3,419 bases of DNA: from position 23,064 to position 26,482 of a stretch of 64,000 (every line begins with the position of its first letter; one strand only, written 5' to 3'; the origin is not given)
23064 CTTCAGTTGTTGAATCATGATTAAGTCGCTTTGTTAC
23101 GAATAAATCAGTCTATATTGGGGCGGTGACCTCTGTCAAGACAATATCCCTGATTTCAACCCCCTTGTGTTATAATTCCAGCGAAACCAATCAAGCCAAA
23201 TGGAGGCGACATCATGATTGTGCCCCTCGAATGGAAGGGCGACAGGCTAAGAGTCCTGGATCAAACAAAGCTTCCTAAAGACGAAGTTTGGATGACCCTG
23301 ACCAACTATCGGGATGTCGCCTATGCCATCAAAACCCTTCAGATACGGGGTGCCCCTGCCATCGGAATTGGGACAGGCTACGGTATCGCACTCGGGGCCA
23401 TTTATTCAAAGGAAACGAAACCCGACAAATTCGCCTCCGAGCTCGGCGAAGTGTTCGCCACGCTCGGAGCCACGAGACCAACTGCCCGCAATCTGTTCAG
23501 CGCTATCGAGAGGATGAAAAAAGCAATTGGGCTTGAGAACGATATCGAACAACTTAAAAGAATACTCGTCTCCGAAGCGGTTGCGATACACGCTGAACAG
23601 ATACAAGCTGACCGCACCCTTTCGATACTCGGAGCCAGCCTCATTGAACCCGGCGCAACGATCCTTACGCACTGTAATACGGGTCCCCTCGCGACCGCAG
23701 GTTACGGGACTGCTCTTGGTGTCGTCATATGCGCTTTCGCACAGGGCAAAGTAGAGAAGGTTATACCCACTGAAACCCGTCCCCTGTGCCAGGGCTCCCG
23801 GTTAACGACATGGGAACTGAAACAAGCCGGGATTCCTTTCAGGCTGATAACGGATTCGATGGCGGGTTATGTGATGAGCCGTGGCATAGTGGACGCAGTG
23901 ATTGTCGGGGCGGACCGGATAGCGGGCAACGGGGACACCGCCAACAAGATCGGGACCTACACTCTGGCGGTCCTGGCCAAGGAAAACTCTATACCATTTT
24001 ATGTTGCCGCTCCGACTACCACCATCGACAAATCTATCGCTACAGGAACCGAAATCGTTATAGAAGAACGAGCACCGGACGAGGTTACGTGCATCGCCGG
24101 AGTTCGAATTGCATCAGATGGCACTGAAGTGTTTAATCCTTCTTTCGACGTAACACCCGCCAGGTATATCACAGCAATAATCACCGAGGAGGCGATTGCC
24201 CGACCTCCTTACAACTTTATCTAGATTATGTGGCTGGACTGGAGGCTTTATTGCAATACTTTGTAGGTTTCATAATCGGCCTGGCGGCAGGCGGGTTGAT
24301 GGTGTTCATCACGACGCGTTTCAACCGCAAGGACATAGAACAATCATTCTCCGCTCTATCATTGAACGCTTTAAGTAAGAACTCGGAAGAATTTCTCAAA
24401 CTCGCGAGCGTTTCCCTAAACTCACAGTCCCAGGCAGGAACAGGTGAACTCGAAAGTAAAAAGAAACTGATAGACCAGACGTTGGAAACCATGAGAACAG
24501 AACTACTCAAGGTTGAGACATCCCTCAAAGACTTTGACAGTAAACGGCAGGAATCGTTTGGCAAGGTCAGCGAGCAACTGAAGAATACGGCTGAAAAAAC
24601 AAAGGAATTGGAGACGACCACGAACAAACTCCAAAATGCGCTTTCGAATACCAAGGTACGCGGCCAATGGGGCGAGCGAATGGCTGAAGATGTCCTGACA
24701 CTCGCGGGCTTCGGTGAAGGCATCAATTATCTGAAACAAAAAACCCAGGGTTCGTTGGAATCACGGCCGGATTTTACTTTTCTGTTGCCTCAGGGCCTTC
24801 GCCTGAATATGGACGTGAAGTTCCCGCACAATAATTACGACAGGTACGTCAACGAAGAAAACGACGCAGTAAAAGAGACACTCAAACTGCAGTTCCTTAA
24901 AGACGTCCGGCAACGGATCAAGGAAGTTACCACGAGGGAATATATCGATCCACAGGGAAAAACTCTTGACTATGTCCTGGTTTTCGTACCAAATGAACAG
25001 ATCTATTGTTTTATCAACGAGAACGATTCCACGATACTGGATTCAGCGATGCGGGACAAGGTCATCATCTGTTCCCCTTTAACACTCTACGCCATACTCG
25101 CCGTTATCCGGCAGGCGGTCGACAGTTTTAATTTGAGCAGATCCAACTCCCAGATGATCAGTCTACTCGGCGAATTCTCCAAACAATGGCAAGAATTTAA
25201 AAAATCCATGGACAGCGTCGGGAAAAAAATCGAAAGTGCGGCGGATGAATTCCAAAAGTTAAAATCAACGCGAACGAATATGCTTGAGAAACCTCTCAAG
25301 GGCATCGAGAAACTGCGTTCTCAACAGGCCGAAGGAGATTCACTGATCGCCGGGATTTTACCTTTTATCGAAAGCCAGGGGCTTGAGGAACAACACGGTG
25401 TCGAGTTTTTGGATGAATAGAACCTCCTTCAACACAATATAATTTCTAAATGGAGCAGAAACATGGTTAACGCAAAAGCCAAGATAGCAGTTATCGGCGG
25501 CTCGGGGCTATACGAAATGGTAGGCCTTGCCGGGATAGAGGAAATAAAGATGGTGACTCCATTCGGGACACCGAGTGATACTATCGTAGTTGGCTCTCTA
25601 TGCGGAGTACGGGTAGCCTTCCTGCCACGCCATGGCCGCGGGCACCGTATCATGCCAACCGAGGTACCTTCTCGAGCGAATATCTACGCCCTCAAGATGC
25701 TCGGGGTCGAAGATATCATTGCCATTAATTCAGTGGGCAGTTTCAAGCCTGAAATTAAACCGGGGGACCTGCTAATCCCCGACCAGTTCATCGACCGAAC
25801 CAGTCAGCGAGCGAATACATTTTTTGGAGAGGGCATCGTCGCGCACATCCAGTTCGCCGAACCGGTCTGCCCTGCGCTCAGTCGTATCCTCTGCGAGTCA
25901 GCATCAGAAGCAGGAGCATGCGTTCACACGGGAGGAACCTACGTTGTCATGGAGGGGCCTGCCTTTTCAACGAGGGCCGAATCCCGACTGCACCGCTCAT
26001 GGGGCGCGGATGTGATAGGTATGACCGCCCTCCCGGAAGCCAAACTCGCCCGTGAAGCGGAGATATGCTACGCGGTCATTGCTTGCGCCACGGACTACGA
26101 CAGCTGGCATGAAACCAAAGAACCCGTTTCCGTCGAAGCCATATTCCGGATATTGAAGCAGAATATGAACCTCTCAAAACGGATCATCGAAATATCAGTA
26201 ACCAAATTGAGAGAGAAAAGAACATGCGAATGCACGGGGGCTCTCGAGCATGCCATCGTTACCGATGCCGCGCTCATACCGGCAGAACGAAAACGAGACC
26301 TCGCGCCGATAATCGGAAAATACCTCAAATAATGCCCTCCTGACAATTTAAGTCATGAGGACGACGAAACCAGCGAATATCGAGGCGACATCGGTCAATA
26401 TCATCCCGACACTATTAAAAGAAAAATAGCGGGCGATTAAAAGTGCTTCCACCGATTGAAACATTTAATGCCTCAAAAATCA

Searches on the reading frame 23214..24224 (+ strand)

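Call 14: search_protein_families(library=pfam, proteins=[window:23214-24224:+], max_evalue=0.00001)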
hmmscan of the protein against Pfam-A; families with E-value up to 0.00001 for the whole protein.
window:23214-24224:+ (336 aa): 1 family
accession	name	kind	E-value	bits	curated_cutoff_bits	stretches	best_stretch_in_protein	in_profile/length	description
PF01008.23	IF-2B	-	6.4e-85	285.2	22.4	1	43-326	1-275/280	Initiation factor 2 subunit family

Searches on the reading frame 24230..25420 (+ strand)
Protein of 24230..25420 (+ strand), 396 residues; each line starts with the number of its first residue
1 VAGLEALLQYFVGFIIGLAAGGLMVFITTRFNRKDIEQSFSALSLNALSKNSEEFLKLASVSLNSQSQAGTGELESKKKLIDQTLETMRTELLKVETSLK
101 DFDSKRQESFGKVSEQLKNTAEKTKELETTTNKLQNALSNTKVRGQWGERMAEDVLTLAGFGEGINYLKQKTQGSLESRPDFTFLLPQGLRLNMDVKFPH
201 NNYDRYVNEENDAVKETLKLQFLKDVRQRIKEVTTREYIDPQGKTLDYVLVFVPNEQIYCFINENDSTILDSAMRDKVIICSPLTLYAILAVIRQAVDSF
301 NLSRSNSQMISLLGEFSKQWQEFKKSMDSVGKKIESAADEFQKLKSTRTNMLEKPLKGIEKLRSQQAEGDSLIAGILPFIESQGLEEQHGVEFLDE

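Call 14: search_protein_families(library=pfam, proteins=[window:24230-25420:+], max_evalue=0.00001)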
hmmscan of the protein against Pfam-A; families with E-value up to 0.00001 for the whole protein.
window:24230-25420:+ (396 aa): 1 family
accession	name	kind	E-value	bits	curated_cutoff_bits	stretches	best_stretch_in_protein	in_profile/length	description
PF02646.22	RmuC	-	1.5e-67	228.2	26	1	81-367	3-289/291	RmuC family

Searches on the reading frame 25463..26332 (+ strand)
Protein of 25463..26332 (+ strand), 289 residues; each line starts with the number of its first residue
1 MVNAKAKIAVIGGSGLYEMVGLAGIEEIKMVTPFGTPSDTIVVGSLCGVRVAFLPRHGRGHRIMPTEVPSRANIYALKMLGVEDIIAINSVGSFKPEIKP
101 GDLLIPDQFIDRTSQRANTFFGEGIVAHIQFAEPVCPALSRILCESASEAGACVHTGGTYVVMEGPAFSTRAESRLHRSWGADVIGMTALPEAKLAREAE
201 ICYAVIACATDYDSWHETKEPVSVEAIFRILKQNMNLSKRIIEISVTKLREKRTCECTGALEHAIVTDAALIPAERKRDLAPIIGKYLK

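Call 14: search_protein_families(library=pfam, proteins=[window:25463-26332:+], max_evalue=0.00001)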
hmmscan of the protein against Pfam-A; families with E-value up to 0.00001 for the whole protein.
window:25463-26332:+ (289 aa): 1 family
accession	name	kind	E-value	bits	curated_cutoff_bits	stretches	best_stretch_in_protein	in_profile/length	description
PF01048.26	PNP_UDP_1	-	4.5e-48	164.1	25.1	1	7-241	1-227/233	Phosphorylase superfamily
